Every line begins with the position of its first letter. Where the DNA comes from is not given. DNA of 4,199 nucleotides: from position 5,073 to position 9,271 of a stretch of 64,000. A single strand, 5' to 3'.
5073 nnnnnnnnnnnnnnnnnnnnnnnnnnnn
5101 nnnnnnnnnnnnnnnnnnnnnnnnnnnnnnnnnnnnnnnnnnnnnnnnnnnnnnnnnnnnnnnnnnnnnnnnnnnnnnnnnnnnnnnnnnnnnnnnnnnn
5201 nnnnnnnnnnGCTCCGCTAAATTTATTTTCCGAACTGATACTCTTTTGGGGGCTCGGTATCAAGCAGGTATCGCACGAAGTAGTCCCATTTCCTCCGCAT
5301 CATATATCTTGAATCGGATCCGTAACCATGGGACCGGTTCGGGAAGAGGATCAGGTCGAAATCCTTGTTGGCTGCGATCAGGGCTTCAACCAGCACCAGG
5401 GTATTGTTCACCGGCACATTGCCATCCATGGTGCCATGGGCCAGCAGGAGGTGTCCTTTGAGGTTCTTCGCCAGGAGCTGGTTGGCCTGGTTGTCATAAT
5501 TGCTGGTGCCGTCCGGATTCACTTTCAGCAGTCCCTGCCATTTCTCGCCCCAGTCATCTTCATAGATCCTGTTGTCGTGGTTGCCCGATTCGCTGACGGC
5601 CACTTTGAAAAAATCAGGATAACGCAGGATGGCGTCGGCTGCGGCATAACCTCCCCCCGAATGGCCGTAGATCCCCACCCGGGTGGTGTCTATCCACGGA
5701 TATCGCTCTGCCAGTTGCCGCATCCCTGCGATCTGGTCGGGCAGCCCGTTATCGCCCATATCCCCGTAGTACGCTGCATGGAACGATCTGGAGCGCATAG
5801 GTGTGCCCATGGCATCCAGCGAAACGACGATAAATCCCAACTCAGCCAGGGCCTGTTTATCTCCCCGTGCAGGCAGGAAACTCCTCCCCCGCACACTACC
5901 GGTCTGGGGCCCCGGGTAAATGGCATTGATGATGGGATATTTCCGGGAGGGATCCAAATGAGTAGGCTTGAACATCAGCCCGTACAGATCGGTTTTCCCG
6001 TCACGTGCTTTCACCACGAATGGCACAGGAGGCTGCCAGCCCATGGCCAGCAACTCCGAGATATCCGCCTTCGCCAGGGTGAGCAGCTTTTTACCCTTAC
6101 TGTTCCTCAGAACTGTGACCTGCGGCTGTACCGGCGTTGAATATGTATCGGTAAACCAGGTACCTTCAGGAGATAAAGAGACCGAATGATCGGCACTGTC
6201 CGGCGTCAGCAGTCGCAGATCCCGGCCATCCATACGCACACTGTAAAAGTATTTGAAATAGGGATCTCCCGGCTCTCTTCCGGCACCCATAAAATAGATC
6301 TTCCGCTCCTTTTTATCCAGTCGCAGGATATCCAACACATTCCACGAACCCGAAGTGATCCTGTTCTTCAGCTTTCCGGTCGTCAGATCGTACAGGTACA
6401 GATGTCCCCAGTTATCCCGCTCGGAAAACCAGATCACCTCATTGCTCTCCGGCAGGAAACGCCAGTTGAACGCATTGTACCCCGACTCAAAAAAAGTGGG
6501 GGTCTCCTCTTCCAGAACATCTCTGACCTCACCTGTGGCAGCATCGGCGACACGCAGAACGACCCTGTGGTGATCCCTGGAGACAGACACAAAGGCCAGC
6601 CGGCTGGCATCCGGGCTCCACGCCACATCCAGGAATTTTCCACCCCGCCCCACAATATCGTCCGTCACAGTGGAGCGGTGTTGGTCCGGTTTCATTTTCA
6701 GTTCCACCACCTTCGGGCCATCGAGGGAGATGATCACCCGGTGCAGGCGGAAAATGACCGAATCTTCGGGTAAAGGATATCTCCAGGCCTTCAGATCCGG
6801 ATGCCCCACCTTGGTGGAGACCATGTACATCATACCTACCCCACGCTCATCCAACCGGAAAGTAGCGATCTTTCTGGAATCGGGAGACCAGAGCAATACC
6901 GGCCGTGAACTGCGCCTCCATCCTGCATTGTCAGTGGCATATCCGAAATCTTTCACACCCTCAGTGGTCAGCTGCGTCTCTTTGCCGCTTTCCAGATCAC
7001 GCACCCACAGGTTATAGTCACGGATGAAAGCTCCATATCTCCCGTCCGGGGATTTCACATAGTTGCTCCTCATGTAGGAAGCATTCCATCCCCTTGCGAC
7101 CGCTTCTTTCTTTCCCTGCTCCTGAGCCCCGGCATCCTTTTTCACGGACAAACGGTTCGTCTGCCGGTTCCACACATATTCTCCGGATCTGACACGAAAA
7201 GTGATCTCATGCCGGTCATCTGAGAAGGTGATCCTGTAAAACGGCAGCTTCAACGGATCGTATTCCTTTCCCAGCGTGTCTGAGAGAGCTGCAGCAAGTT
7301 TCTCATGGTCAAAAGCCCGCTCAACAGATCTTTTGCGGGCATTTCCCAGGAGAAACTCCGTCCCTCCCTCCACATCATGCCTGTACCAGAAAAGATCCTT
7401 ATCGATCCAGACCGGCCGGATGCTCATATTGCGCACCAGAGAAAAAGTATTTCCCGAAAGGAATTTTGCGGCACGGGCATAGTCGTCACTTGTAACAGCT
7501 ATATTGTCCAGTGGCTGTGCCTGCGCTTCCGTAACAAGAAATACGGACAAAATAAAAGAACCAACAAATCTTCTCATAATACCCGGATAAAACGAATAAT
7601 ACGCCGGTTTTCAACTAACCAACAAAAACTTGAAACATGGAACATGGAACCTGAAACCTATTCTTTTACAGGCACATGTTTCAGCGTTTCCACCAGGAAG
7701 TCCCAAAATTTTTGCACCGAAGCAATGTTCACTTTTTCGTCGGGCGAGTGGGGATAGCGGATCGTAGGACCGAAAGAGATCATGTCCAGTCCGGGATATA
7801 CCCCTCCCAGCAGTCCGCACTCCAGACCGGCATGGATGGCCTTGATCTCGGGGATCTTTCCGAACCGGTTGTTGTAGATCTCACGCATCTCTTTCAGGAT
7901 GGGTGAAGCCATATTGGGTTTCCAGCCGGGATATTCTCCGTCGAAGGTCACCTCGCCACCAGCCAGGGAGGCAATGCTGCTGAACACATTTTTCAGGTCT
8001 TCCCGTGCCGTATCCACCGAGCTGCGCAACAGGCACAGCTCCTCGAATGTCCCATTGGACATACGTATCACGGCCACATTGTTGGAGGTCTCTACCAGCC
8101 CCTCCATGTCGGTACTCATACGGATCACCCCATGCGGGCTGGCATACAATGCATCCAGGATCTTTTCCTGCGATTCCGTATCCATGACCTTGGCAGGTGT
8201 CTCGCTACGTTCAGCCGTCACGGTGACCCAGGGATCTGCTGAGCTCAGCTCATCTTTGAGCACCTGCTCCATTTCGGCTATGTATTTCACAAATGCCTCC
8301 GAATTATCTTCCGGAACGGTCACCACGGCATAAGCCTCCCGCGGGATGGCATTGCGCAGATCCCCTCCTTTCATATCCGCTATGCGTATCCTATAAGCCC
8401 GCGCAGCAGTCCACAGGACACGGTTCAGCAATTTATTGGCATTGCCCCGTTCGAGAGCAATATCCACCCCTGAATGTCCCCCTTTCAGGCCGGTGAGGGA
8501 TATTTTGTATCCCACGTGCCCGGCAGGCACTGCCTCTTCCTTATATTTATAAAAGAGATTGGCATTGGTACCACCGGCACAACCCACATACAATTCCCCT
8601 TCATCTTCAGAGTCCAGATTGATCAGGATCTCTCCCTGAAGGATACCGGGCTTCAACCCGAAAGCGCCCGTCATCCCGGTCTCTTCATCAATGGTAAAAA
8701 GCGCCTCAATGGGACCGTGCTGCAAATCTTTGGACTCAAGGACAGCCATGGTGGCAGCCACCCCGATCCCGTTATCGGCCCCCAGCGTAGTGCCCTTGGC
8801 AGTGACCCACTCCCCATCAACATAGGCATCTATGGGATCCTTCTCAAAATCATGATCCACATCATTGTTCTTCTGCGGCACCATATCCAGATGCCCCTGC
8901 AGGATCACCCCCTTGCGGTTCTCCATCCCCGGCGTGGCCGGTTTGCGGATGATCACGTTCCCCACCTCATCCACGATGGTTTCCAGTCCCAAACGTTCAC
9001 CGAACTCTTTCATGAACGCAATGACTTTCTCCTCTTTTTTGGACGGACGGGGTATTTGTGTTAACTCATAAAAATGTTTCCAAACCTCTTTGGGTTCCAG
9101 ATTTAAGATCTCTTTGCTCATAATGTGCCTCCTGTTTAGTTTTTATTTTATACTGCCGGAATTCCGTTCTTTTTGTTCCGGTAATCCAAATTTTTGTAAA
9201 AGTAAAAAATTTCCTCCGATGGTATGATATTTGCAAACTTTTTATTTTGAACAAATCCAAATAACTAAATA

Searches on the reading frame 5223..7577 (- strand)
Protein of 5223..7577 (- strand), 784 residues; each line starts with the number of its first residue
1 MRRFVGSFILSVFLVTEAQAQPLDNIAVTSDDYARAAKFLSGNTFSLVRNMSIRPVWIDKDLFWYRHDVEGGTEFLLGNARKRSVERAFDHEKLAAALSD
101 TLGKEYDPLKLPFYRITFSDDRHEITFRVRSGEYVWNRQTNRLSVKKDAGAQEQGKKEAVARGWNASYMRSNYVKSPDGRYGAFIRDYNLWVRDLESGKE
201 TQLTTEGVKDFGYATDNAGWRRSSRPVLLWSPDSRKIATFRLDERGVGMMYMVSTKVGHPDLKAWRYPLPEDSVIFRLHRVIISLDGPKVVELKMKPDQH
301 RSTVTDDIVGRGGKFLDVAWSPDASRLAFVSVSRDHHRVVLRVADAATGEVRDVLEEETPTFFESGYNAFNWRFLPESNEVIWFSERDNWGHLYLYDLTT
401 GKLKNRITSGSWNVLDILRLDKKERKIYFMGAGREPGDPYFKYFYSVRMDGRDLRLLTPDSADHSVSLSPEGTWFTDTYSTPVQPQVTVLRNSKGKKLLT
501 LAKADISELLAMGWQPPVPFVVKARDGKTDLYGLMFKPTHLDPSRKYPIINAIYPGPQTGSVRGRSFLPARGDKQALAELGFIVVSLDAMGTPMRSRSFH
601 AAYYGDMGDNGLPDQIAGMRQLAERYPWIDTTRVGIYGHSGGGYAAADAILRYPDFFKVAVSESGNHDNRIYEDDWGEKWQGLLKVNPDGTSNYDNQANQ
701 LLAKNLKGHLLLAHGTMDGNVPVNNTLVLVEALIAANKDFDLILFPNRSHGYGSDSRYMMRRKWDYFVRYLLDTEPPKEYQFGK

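Call 6: search_protein_families(library=ncbifam, proteins=[window:5223-7577:-])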
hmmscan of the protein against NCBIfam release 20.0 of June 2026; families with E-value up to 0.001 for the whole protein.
window:5223-7577:- (784 aa): 8 families
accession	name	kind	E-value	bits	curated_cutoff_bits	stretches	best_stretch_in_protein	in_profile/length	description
NF053518.1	DipepPtdsDpp5Prph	equivalog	1.5e-17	63.4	900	1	317-646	199-520/655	dipeptidyl-peptidase Dpp5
TIGR02800.1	propeller_TolB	equivalog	3.5e-06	26.2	343.15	1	315-410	193-277/418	Tol-Pal system beta propeller repeat protein TolB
NF033523.0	lasso_peptidase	equivalog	5.4e-06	25.4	400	0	575-750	430-614/638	Atxe2 family lasso peptide isopeptidase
NF050058.1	e_dPHAscl_type1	hypoth_equivalog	5.5e-06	26.1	150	1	578-729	49-200/276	extracellular catalytic domain type 1 short-chain-length polyhydroxyalkanoate depolymerase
TIGR02821.1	fghA_ester_D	equivalog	2.3e-05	24.1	281.7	1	622-752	128-253/275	S-formylglutathione hydrolase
NF002183.0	PRK01029.1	equivalog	2.9e-05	23.3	405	0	288-411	305-414/429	Tol-Pal system protein TolB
NF007857.0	PRK10566.1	equivalog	0.00024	21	201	0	614-742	89-221/249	esterase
NF041902.1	pecacetest_PaeX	equivalog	0.00028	20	550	0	711-754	242-285/318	pectin acetylesterase PaeX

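Call 7: search_protein_families(library=pfam, proteins=[window:5223-7577:-])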
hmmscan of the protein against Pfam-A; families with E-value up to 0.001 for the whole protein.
window:5223-7577:- (784 aa): 3 families
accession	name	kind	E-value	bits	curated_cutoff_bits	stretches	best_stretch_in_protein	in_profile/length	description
PF00930.27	DPPIV_N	-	5.4e-58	196.9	22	1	172-485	47-353/354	Dipeptidyl peptidase IV (DPP IV) N-terminal region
PF00326.27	Peptidase_S9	-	5.2e-44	150.7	22.6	1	575-771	8-210/213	Prolyl oligopeptidase family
PF01738.24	DLH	-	0.00018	21.6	21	1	620-757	85-193/217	Dienelactone hydrolase family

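Call 58: search_solved_structures(query=window:5223-7577:-, max_evalue=1e-10)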
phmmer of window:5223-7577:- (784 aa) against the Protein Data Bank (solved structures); distinct sequences matched with E-value up to 1e-10: 74 (the best 60 are shown).
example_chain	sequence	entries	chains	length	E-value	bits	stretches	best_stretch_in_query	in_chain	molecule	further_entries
2d5l_A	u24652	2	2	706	4.6e-64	220.2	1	313-767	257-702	dipeptidyl aminopeptidase IV, putative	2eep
2dcm_A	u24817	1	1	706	1.2e-63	218.8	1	313-767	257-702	dipeptidyl aminopeptidase IV, putative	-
2ecf_A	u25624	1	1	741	2.5e-63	217.7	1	157-760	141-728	Dipeptidyl peptidase IV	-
2z3w_A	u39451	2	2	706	3.1e-63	217.4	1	313-767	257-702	Dipeptidyl aminopeptidase IV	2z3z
5yp1_A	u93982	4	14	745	1e-60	209.1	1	157-771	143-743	Dipeptidyl aminopeptidase 4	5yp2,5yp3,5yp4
4q1v_A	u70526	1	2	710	9.4e-57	196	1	229-767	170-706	putative dipeptidyl aminopeptidase IV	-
5olj_A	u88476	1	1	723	8.4e-53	182.9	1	176-762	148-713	Dipeptidyl peptidase IV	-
8hay_A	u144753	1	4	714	1.2e-52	182.4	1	174-768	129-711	btDPP4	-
7y4g_A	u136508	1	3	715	1.3e-52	182.3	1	174-768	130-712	btDPP4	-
7y4f_A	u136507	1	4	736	1.4e-52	182.1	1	174-768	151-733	Dipeptidyl peptidase IV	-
6eoo_A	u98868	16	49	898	3.2e-38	134.7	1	406-751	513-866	Dipeptidyl peptidase 8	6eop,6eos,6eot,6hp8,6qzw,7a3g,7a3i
6trw_A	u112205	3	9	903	3.2e-38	134.7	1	406-751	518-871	Dipeptidyl peptidase 8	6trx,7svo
7crw_D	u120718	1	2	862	3.4e-37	131.3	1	406-751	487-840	Dipeptidyl peptidase 9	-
6eoq_A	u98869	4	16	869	2.8e-36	128.3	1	406-751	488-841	Dipeptidyl peptidase 9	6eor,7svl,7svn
6x6a_A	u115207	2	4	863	2.8e-36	128.3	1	406-751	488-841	Dipeptidyl peptidase 9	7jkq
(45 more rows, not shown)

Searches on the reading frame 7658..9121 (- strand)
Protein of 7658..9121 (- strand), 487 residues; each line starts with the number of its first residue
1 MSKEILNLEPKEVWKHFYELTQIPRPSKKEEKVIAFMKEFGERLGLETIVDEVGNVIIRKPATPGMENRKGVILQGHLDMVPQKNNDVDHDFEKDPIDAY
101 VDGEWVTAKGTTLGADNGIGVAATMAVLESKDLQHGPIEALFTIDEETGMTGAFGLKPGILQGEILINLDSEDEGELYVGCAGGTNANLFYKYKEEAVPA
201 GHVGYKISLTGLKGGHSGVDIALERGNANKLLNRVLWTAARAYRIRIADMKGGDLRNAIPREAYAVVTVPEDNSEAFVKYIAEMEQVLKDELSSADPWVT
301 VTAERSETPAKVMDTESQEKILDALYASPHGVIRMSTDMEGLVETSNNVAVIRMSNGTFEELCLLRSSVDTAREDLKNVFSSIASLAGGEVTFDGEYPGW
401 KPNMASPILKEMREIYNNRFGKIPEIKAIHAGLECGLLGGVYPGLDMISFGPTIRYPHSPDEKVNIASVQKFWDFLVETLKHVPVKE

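Call 6: search_protein_families(library=ncbifam, proteins=[window:7658-9121:-])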
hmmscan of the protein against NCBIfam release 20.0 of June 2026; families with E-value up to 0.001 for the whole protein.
window:7658-9121:- (487 aa): 26 families (the best 25 are shown)
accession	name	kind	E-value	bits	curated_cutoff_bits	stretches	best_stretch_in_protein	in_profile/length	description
TIGR01893.1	aa-his-dipept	subfamily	1.9e-189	630.3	343.75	1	8-483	1-477/478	beta-Ala-His dipeptidase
NF011600.0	PRK15026.1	equivalog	6.1e-157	523.2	991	1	4-486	3-485/485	cytosol nonspecific dipeptidase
TIGR01883.1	PepT-like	hypoth_equivalog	3.5e-16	59.2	274.25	1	13-174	2-161/361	peptidase T-like protein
NF006399.0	PRK08651.1-2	equivalog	1.3e-15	57.3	381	2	12-156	5-149/405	succinyl-diaminopimelate desuccinylase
NF009555.0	PRK13004.1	equivalog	4.5e-13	48.8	321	1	11-133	15-128/399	YgeY family selenium metabolism-linked hydrolase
NF003367.0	PRK04443.1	equivalog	1.3e-10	41.2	363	1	15-82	11-73/349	[LysW]-lysine hydrolase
NF006365.0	PRK08588.1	subfamily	7.6e-10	38.6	289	1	14-156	10-149/383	succinyl-diaminopimelate desuccinylase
TIGR01892.1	AcOrn-deacetyl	equivalog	6.5e-09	35.3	297.7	1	33-153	20-138/365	acetylornithine deacetylase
TIGR01910.1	DapE-ArgE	subfamily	1.6e-08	34.2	217.6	1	20-154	7-147/373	ArgE/DapE family deacylase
TIGR01902.1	dapE-lys-deAc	subfamily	2e-08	33.9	163.1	1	17-83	3-64/340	N-acetyl-ornithine/N-acetyl-lysine deacetylase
NF006402.0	PRK08651.1-5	equivalog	2.1e-08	33.6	369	1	38-157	29-140/369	succinyl-diaminopimelate desuccinylase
NF009920.0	PRK13381.1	subfamily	5e-08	32.2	293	1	92-178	119-209/412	peptidase T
NF005710.0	PRK07522.1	subfamily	1.1e-07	31.4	412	1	64-154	63-149/391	acetylornithine deacetylase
NF003976.0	PRK05469.1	subfamily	1.8e-07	30.3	255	1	95-178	119-206/409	tripeptide aminopeptidase PepT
NF005306.0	PRK06837.1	subfamily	7.1e-07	28.4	376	0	63-129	91-151/427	ArgE/DapE family deacylase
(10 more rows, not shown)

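Call 7: search_protein_families(library=pfam, proteins=[window:7658-9121:-])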
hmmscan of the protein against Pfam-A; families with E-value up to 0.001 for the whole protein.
window:7658-9121:- (487 aa): 2 families
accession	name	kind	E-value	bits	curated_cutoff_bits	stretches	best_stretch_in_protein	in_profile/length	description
PF01546.33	Peptidase_M20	-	1.4e-14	55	24.6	1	73-481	1-205/206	Peptidase family M20/M25/M40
PF07687.19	M20_dimer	-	1.1e-08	35.4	21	1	208-293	2-104/107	Peptidase dimerisation domain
